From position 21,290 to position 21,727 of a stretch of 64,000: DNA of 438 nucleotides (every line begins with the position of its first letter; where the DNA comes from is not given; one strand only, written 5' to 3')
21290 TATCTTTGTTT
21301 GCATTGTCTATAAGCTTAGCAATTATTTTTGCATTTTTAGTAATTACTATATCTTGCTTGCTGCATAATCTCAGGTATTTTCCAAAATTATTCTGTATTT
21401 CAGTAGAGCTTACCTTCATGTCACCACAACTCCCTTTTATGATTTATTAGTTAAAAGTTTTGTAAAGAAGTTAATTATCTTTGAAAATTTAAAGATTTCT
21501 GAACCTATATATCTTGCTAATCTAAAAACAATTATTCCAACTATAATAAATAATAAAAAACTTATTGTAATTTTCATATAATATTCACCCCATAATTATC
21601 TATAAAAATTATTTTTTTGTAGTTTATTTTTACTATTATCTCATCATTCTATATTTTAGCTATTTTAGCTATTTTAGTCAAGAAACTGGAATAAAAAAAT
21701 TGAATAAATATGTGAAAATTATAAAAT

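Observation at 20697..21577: Fusion of a Phd/YefM-type antitoxin N-terminus to a Uma2 (PD-(D/E)xK) nuclease, with an upstream 46-aa membrane peptide ORF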

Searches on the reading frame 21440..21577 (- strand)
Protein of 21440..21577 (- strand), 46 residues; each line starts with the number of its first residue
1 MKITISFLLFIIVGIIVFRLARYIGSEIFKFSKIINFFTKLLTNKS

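Call 3: search_protein_families(library=pfam, proteins=[window:21440-21577:-], max_evalue=1)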
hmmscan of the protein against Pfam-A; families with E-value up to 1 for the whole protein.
window:21440-21577:- (46 aa): 0 families

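Call 4: search_protein_families(library=ncbifam, proteins=[window:21440-21577:-], max_evalue=1)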
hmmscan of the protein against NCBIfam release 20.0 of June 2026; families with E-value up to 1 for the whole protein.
window:21440-21577:- (46 aa): 0 families

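Call 6: search_protein_families(library=padloc, proteins=[window:21440-21577:-], max_evalue=1)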
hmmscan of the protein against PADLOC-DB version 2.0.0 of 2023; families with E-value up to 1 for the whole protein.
window:21440-21577:- (46 aa): 0 families

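Call 34: list_cluster_members(proteins=[P0001, window:21440-21577:-, window:20388-20591:-])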
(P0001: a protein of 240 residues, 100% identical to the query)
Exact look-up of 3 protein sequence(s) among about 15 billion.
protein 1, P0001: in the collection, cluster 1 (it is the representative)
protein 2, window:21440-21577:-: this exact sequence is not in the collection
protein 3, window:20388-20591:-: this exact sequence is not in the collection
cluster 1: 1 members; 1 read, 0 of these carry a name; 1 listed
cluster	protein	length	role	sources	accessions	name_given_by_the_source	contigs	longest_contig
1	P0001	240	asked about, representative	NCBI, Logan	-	-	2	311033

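Call 58: find_homologous_proteins(query=window:21440-21577:-, max_evalue=10)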
Query seq(46 aa): no candidate shares three 5-residue words with the query. No homologue found.
